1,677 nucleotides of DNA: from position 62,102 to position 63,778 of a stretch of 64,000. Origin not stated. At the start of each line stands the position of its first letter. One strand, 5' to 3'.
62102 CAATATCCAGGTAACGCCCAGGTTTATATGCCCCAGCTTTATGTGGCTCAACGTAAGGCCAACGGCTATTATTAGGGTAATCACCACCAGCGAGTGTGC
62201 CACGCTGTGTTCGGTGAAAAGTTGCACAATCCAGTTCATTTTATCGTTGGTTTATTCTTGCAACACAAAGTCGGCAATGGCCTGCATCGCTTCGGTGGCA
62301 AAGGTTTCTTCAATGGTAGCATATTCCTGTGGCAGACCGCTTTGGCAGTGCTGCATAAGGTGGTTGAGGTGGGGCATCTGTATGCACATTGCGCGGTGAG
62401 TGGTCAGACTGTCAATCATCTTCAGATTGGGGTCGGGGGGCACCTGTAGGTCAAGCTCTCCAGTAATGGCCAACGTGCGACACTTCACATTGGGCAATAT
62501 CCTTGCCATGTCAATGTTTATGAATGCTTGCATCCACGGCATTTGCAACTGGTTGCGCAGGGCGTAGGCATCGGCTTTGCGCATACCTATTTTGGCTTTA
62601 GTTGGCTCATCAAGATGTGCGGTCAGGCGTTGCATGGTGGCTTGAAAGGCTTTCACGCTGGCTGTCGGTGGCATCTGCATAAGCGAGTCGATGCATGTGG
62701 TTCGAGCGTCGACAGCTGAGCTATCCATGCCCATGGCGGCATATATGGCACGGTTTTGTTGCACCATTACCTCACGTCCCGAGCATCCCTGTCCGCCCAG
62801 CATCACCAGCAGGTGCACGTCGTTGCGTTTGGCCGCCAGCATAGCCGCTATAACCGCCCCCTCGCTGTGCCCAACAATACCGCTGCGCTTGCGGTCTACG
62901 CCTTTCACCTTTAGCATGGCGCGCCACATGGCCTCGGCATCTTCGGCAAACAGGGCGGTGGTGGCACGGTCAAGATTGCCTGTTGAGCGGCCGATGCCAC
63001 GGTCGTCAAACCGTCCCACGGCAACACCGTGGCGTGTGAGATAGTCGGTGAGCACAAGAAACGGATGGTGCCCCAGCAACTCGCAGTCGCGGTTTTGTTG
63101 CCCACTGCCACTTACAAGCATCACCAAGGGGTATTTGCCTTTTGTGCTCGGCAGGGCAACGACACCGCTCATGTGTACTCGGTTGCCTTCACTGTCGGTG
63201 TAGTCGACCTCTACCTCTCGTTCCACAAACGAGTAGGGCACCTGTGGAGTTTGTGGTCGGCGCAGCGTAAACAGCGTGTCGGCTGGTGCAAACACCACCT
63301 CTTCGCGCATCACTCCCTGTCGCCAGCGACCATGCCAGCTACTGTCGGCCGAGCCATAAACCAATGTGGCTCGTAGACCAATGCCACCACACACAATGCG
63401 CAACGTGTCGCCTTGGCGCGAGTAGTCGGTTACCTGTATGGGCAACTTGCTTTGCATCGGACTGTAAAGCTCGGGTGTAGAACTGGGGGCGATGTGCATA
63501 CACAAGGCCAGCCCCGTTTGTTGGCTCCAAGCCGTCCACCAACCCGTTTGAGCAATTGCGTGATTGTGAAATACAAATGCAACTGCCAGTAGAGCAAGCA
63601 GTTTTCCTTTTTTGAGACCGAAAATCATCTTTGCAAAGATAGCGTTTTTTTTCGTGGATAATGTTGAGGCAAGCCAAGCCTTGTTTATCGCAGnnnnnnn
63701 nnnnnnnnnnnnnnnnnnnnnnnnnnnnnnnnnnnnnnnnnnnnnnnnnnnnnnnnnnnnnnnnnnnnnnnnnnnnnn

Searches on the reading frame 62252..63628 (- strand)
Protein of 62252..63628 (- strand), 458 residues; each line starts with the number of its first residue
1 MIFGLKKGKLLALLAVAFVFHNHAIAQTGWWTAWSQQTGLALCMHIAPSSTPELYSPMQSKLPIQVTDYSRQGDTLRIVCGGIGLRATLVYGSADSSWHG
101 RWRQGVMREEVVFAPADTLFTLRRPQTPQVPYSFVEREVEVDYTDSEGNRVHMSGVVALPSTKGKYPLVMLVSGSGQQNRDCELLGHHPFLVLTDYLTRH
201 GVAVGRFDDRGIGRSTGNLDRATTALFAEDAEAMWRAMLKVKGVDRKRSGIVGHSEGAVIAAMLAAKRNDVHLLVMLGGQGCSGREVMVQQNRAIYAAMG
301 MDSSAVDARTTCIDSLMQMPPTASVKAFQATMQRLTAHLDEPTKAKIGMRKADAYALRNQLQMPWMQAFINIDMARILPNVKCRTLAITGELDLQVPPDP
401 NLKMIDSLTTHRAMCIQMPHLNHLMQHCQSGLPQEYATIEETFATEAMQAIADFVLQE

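Call 53: find_encoding_contigs(protein=window:62252-63628:-, flank=10000, max_places=10)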
Protein window:62252-63628:- (458 aa): 4 contigs read that carry it; 1 place shown.
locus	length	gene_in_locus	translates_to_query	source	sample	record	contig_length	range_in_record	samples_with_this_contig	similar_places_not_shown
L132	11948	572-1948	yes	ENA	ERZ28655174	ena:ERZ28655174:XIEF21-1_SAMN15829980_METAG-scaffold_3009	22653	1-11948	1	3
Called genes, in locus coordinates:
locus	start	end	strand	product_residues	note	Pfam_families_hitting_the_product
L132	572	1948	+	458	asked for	PF00326:Peptidase_S9 (faint), PF12146:Hydrolase_4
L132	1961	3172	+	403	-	PF06826:Asp-Al_Ex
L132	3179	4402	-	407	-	PF17116:T9SS_plug_1st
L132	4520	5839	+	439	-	-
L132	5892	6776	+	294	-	PF03793:PASTA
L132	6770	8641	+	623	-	PF18962:Por_Secre_tail (weak)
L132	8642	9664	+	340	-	PF01479:S4 (weak), PF00849:PseudoU_synth_2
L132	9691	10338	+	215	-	PF00881:Nitroreductase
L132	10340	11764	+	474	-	PF13567:DUF4131, PF03772:Competence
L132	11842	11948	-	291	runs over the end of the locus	PF19841:GldN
